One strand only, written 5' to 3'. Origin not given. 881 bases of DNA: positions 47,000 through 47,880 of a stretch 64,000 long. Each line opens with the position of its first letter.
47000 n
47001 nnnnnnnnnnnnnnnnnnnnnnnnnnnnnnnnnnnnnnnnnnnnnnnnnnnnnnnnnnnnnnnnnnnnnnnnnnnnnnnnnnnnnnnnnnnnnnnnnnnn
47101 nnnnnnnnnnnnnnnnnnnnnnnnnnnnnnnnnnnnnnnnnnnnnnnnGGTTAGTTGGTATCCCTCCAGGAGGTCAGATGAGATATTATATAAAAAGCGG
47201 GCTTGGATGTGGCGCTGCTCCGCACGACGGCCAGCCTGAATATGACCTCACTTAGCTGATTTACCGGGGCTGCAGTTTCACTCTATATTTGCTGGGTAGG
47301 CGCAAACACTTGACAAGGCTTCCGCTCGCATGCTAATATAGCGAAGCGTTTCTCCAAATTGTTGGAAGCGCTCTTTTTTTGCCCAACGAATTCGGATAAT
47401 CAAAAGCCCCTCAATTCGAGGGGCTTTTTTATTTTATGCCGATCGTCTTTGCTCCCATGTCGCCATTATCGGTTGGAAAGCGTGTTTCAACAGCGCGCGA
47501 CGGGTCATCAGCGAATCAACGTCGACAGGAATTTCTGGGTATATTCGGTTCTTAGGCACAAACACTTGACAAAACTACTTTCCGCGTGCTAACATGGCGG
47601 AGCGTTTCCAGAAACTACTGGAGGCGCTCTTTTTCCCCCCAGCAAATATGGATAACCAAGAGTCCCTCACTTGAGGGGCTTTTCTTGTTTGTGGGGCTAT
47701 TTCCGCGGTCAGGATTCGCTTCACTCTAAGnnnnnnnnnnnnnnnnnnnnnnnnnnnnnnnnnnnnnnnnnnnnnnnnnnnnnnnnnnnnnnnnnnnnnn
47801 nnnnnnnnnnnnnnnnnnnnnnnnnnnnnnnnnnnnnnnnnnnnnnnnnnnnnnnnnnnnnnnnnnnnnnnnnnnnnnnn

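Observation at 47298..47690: Tandem pair of promoter-hairpin-terminator units: two paralogous candidate small-RNA genes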

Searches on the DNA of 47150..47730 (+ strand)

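Call 5: search_rna_families(source=window, start=47150, end=47730, threshold=evalue, max_evalue=10, show_alignments=3)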
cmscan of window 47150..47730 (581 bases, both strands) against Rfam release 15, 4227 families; matches with E-value up to 10: 19.
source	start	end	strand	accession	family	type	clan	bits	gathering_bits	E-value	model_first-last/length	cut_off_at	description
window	47335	47433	+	RF01859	Phe_leader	Cis-reg; leader;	-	31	55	0.0032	1-125/125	no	Phenylalanine leader peptide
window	47360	47435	+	RF01772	rnk_pseudo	Cis-reg; leader;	-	25.2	55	0.048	1-108/108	no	Pseudomonas rnk leader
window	47403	47452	-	RF02844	RefA9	Gene; antisense;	-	23.9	49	0.25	1-64/64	no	Enterococcus sRNA A9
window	47357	47432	+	RF00513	Trp_leader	Cis-reg; leader;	-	23.6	41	0.02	1-100/100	no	Tryptophan operon leader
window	47403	47479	-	RF01393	isrJ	Gene; sRNA;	-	20.5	37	0.23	1-75/75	no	isrJ Hfq binding RNA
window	47368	47435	+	RF02371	PyrG_leader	Cis-reg; leader;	-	19.7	65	5.2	1-78/78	no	PyrG leader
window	47391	47437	-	RF02362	Yfr10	Gene; sRNA;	-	19.6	43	2.6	1-78/78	no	Cyanobacterial functional RNA 10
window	47361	47441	+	RF02362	Yfr10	Gene; sRNA;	-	18.8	43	3.9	1-78/78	no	Cyanobacterial functional RNA 10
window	47397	47450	-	RF01859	Phe_leader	Cis-reg; leader;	-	18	55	2.4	1-125/125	no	Phenylalanine leader peptide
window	47369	47435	+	RF01770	rimP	Cis-reg; leader;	-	17.8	47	3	1-102/102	no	Gammaprotebacteria rimP leader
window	47388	47462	+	RF02663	GmglnB1_5p_UTR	Cis-reg;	-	17.4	54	1.7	1-85/85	no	GmglnB1 5'UTR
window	47342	47382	+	RF00489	ctRNA_p42d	Gene; antisense;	-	16.7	50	1.1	1-46/46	no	ctRNA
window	47651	47716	+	RF02663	GmglnB1_5p_UTR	Cis-reg;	-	15.4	54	5.2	1-85/85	no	GmglnB1 5'UTR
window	47395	47502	-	RF01772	rnk_pseudo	Cis-reg; leader;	-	15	55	8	1-108/108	no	Pseudomonas rnk leader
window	47404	47476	-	RF02236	asX2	Gene; sRNA;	-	14.6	70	3.5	1-87/87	no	Xanthomonas sRNA asX2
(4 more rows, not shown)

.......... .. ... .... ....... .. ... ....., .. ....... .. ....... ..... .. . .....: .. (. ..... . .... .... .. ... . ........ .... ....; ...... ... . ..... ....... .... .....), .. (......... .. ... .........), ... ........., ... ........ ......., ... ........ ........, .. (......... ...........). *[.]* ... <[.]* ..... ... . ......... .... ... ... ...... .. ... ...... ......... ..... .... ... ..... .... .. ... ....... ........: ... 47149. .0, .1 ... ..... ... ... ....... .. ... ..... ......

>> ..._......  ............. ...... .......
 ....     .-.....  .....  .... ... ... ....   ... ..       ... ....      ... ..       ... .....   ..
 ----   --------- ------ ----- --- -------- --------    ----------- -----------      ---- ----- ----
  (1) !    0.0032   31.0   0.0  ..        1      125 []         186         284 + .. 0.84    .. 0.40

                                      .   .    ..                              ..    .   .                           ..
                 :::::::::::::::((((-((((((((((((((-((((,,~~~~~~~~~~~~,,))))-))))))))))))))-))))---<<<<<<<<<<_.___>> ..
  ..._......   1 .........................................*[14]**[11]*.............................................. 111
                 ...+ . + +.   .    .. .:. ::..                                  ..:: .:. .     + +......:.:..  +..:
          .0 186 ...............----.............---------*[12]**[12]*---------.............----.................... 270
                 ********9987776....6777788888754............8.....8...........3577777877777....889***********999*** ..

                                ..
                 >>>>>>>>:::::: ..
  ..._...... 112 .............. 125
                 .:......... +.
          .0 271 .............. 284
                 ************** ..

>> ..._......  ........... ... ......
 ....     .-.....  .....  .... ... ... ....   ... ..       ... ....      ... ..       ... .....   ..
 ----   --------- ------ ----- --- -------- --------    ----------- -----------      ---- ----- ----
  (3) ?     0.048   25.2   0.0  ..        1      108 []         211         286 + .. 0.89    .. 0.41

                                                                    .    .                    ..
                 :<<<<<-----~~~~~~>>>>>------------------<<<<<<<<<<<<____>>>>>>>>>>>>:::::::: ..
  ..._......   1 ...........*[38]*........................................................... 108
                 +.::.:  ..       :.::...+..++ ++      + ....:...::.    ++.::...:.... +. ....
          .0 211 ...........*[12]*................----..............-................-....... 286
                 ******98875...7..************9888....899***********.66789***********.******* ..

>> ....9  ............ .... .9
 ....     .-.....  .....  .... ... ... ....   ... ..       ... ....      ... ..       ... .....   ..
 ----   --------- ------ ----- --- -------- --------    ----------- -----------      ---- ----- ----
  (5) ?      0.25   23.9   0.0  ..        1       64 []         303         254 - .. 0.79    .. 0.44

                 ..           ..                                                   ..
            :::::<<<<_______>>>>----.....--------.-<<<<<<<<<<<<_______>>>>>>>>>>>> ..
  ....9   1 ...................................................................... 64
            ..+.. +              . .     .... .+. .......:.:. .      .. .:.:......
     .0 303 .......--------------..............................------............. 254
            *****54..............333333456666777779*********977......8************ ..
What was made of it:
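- On Any Rfam 15 family (including Chloroflexi-1, RF01698): In the gap at E <= 10 the best match is Phe_leader at 31 bits against a gathering score of 55, and that alignment rests on the terminator (call 5).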

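Call 38: build_rna_model(alignment_id=A3, structure=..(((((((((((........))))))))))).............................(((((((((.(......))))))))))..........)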
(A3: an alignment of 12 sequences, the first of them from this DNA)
Model R1 built from alignment A3 (12 sequences, 98 columns); structure: as given.
model positions 94; base pairs 21; branch points 1; effective number of sequences 2.08; information 0.608 bits per position. Calibrated on 0.2 Mb of random sequence (short: E-values are rough).
structure used (alignment columns):
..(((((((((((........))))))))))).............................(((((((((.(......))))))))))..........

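Call 39: search_with_rna_model(model_id=R1, source=window, max_evalue=10, filters=off)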
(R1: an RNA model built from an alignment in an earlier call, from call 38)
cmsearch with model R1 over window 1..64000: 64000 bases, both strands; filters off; matches with E-value up to 10: 12.
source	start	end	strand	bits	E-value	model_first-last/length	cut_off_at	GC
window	47599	47693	+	92.1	8.2e-21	1-94/94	no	0.49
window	47343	47438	+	86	2.6e-19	1-94/94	no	0.41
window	47402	47434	-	17.9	0.017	53-84/94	no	0.39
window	22013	22096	+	17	0.029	1-94/94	no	0.49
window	47587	47630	-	16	0.049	1-94/94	no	0.55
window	22053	22094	-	11.4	0.68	51-84/94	no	0.4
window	47658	47698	-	11.3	0.73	43-84/94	no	0.51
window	55255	55283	+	11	0.84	56-84/94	no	0.62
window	25259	25348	-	10.7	1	1-94/94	no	0.53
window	26653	26731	-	10.2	1.3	1-94/94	no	0.49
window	19675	19708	-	8.2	4.3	51-84/94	no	0.41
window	47331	47374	-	7.5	6.3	1-94/94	no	0.43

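Call 41: search_with_rna_model(model_id=R1, sources=[window, L011, L012, L017, L057, L068, L082, L127, L137, L141, L142, L143, L144, L146, L147, L148, L149, L151, L152, L153, L155, L156, L159, L160, L161, L162, L163, L164, L165, L166, L167, L168, L170, L171, L172, L175, L177, L178, L180, L181, L184, L186, L187, L188, L190, L191, L194, L195, L197, L198, L200, L201, L202, L203, L204, L205, L206, L207, L210, L211, L212, L213, L214, L215, L216, L219, L220, L221, L222, L223, L224, L225, L227, L228, L229, L230, L231, L232, L233, L234, L235, L236, L237, L240, L241, L242, L243, L244, L245, L246, L247, L249, L253, L254, L255, L256, L257, L258, L260], max_evalue=0.001, make_alignment=true)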
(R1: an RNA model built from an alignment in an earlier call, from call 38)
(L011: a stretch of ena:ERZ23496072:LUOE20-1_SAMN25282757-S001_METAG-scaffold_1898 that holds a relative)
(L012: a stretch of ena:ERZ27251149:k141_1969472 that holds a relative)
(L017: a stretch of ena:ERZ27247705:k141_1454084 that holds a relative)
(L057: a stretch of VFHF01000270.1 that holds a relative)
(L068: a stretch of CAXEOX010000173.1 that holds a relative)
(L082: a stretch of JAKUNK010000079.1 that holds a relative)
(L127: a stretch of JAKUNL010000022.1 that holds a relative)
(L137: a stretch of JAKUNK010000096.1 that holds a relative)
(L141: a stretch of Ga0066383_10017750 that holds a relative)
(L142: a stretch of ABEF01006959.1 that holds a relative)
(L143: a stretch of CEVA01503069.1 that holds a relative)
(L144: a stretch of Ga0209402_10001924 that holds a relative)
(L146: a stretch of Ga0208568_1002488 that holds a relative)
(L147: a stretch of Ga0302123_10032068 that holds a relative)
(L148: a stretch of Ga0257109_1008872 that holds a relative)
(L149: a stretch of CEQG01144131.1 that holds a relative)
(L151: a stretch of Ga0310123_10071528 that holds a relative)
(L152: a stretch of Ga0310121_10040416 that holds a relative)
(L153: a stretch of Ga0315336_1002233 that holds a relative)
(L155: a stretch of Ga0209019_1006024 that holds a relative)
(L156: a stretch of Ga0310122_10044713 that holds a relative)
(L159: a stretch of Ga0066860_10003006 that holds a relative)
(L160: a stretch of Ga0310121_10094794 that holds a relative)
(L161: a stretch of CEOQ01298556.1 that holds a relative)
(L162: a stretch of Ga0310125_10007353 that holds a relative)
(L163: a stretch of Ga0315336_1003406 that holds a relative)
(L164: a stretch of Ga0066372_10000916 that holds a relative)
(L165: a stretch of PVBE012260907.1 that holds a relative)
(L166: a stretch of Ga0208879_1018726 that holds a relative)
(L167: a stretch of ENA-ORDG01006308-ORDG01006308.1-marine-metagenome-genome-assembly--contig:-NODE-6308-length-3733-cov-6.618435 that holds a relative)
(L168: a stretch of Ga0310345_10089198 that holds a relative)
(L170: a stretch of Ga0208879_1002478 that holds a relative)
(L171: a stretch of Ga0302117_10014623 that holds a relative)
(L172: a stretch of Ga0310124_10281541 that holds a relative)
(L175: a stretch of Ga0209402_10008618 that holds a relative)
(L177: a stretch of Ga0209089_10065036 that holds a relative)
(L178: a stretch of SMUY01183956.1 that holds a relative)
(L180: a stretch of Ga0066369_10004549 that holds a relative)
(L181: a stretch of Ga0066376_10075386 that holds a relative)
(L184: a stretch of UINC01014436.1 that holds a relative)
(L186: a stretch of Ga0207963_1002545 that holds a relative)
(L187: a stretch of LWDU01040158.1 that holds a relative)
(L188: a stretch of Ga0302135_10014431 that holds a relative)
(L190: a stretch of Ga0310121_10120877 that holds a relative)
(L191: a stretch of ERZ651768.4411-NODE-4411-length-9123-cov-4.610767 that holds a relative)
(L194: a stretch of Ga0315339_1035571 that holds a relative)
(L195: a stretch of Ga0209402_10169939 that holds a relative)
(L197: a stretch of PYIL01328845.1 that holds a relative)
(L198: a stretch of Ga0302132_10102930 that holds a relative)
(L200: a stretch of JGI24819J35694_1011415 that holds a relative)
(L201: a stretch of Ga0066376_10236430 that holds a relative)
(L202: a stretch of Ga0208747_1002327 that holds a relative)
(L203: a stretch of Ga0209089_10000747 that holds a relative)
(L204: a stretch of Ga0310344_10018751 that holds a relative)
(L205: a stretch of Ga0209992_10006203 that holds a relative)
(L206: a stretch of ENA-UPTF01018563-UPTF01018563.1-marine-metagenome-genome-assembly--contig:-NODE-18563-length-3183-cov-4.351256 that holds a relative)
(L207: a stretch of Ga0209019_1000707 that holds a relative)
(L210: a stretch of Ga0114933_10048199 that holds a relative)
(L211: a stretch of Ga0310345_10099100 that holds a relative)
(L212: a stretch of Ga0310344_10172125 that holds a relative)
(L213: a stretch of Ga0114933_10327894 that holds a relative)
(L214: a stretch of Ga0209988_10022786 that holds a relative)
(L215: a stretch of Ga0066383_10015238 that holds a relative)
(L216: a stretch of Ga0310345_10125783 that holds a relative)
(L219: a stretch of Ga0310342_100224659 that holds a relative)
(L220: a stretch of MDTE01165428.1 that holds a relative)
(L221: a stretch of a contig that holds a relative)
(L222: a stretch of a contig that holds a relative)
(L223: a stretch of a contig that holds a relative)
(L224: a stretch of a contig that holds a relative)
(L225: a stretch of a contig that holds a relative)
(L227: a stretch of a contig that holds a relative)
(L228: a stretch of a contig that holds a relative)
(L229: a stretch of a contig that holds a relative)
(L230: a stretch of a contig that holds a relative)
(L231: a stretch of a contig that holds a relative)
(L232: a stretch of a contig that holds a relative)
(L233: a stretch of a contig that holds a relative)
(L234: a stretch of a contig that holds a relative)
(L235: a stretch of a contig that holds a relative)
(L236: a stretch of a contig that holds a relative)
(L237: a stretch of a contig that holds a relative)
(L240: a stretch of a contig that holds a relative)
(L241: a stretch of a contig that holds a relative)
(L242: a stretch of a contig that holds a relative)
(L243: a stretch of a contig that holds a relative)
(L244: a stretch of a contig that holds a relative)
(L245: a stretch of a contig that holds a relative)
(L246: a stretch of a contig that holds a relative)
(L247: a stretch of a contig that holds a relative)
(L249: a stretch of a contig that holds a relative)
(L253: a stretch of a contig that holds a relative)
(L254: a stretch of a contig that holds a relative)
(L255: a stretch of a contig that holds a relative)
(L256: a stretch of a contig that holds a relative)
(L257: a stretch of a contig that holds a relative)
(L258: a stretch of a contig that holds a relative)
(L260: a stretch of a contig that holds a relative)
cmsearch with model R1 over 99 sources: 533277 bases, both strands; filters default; matches with E-value up to 0.001: 119.
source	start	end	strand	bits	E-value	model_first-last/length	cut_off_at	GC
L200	1845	1938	-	107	1.4e-23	1-94/94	no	0.49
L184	2086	2180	-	106.8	1.6e-23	1-94/94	no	0.42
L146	1786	1879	-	106.3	2.2e-23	1-94/94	no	0.48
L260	56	149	-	106.1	2.4e-23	1-94/94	no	0.48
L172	295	389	-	105.4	3.5e-23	1-94/94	no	0.48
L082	3316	3409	+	103.6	1e-22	1-94/94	no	0.49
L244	14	107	-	102.9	1.5e-22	1-94/94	no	0.49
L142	763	856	-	102.7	1.7e-22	1-94/94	no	0.5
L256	391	484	-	101.4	3.4e-22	1-94/94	no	0.49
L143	3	96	+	101.2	3.9e-22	1-94/94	no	0.46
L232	2122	2214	+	100.8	5e-22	1-94/94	no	0.49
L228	7781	7874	+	100.1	7.2e-22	1-94/94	no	0.44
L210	2210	2303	-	99.9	8.4e-22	1-94/94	no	0.48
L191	100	193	-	99.9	8.4e-22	1-94/94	no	0.46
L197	53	148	-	99.8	8.7e-22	1-94/94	no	0.48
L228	2879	2972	+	99.5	1e-21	1-94/94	no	0.43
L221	82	176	+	98.9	1.4e-21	1-94/94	no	0.53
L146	3547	3641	-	98.3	2.1e-21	1-94/94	no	0.45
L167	1813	1907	+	98.3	2.1e-21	1-94/94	no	0.45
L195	749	844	+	98.1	2.3e-21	1-94/94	no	0.47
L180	5287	5381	-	98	2.4e-21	1-94/94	no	0.46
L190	97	191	-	97.9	2.5e-21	1-94/94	no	0.46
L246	838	930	+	97.7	2.9e-21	1-94/94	no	0.51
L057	3091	3183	-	97.4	3.3e-21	1-94/94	no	0.47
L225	239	332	-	96.9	4.4e-21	1-94/94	no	0.49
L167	3575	3667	+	96.8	4.7e-21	1-94/94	no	0.52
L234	2060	2155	-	96.3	6.2e-21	1-94/94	no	0.46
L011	5750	5844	-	96.3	6.5e-21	1-94/94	no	0.4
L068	102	197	-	95.9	7.8e-21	1-94/94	no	0.45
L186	3523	3616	-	95.4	1.1e-20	1-94/94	no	0.52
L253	2294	2386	-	94.9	1.4e-20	1-94/94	no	0.51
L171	3655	3750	+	94.8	1.5e-20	1-94/94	no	0.49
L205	1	96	+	94.7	1.6e-20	1-94/94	no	0.44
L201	811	904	-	94.6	1.6e-20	1-94/94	no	0.45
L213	87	180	-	94.5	1.7e-20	1-94/94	no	0.47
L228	5893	5986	+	94.4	1.8e-20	1-94/94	no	0.44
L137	1710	1804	-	94.3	1.9e-20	1-94/94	no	0.48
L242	2303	2397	-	94.2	2.1e-20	1-94/94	no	0.43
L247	1841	1933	+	94.2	2.1e-20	1-94/94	no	0.51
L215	464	558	-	94.1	2.2e-20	1-94/94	no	0.44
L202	1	94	-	94.1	2.2e-20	1-94/94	no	0.51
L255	828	923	+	94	2.3e-20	1-94/94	no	0.46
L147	158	252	+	93.6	2.9e-20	1-94/94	no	0.49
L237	1728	1822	+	93.4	3.4e-20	1-94/94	no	0.49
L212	200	293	+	93.1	3.9e-20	1-94/94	no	0.45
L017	5716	5810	-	93.1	4e-20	1-94/94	no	0.39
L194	137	232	-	93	4.2e-20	1-94/94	no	0.47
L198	304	399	+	93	4.2e-20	1-94/94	no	0.48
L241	3618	3710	-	92.8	4.5e-20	1-94/94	no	0.46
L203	5209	5304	-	92.6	5.3e-20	1-94/94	no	0.46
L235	2420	2514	+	92.5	5.5e-20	1-94/94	no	0.47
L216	1152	1246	-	92.5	5.5e-20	1-94/94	no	0.51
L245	3733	3828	-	92.4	5.9e-20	1-94/94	no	0.44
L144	885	979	+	90.4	1.8e-19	1-94/94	no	0.47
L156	124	216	+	90.3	1.9e-19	1-94/94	no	0.48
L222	228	322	+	90.2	2e-19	1-94/94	no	0.47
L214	375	468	+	90.1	2.2e-19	1-94/94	no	0.52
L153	4792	4886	+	89.8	2.5e-19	1-94/94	no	0.44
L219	1685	1777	-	89.7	2.6e-19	1-94/94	no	0.45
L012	5707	5800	-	89.3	3.3e-19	1-94/94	no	0.53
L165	810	906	+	89.2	3.6e-19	1-94/94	no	0.44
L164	6603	6696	-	89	4e-19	1-94/94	no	0.5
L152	2780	2874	+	88.8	4.5e-19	1-94/94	no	0.49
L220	163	256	+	88.7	4.8e-19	1-94/94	no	0.48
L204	4575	4668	+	88.5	5.4e-19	1-94/94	no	0.45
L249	2440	2534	-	88.2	6.5e-19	1-94/94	no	0.44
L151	38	132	+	88.1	6.7e-19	1-94/94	no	0.47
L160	1665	1758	-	88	6.9e-19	1-94/94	no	0.49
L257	1295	1391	-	87.6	8.8e-19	1-94/94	no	0.43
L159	6505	6598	-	87.5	9.5e-19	1-94/94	no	0.43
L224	1974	2066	+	86.8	1.4e-18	1-94/94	no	0.47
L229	9894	9988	-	86.8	1.4e-18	1-94/94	no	0.46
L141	2087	2179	+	85.4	3.1e-18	1-94/94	no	0.48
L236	5209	5305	+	84.3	5.7e-18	1-94/94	no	0.51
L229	10140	10235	-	84.2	6.2e-18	1-94/94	no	0.42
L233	1523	1616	+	84.1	6.7e-18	1-94/94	no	0.49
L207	6307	6402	+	83.9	7.4e-18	1-94/94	no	0.45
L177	114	210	+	82.5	1.7e-17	1-94/94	no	0.47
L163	141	234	-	81.5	2.9e-17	1-94/94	no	0.51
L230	786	878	+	81.5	2.9e-17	1-94/94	no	0.42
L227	1159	1254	+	81.2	3.4e-17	1-94/94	no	0.48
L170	1478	1573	+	81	3.9e-17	1-94/94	no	0.49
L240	1535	1629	+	79.6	8.3e-17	1-94/94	no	0.51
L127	4812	4906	-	79.1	1.1e-16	1-94/94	no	0.42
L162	5054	5146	+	77.1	3.5e-16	1-94/94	no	0.45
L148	2235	2325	+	75.1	1.1e-15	1-94/94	no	0.56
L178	1710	1806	+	74.5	1.5e-15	1-94/94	no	0.55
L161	8496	8600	+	66.2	1.7e-13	1-94/94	no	0.4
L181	2054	2124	+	64.7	4e-13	1-69/94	3'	0.54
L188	382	476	+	63.4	8.2e-13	1-94/94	no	0.49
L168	2584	2659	+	63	1.1e-12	1-94/94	no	0.49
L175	6610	6701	-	62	1.8e-12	1-94/94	no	0.48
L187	1538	1630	-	61.3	2.7e-12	1-94/94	no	0.51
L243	1800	1894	+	60.8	3.6e-12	1-94/94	no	0.53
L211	1838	1946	-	60.8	3.8e-12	1-94/94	no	0.42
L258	1080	1173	+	59.6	7.1e-12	1-94/94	no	0.48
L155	2275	2370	+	58.2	1.6e-11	1-94/94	no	0.54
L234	1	73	-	57.6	2.2e-11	1-71/94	3'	0.41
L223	1786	1881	+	57.4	2.5e-11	1-94/94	no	0.47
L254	748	856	+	57.2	2.8e-11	1-94/94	no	0.41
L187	5744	5843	+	55.5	7.4e-11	1-94/94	no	0.45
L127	6857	6951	-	54.3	1.4e-10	1-94/94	no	0.38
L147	1885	1970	+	49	2.9e-09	1-94/94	no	0.5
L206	1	48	-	48.6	3.8e-09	1-48/94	3'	0.54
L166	1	62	-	47.1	8.9e-09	1-61/94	3'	0.48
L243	99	190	+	46.7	1.1e-08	1-94/94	no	0.54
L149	2047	2083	+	45.4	2.4e-08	1-37/94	3'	0.41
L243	2999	3068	+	44.1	4.9e-08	1-94/94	no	0.54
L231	1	39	-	40.4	4e-07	1-37/94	3'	0.44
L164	1968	2057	-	38.7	1e-06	1-94/94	no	0.48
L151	85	190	-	33.6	1.9e-05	1-94/94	no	0.47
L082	2029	2120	+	33.1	2.5e-05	1-94/94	no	0.52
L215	2508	2588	-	29.7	0.00017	1-94/94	no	0.49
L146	5606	5686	-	29.7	0.00017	1-94/94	no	0.49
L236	3311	3400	+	28.8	0.00029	1-94/94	no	0.42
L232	2169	2251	-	28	0.00046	1-94/94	no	0.47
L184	1350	1418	-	26.7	0.00098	1-94/94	no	0.49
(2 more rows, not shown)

Alignment A4: 119 matches aligned to the model, 185 columns, each read 5' to 3' on its own strand. Consensus structure (alignment columns), stored with it:
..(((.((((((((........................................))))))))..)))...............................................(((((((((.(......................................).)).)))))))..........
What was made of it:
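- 47343..47438 (+): Covariance-model match for the unit 1 RNA (86 bits). Calls 39 and 41.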

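Call 51: search_rna_families(sources=[L228, L082, L229], threshold=evalue, max_evalue=0.1)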
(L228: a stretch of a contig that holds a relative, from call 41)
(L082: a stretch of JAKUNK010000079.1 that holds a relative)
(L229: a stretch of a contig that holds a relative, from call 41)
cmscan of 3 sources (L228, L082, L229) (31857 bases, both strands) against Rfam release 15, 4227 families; matches with E-value up to 0.1: 3.
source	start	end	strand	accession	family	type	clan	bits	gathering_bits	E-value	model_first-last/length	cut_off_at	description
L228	7793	7870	+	RF01859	Phe_leader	Cis-reg; leader;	-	32.4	55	0.088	1-125/125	no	Phenylalanine leader peptide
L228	2926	2972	-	RF04033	mir-8512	Gene; miRNA;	-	28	90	0.026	7-55/61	no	mir-8512 microRNA precursor family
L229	9896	9997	-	RF02076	STnc100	Gene; sRNA;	-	25.3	47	0.095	1-206/206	no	Gammaproteobacterial sRNA STnc100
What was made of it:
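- On Any Rfam 15 family (including Chloroflexi-1, RF01698): Nothing relevant appears for L228, L082 or L229 (call 51).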
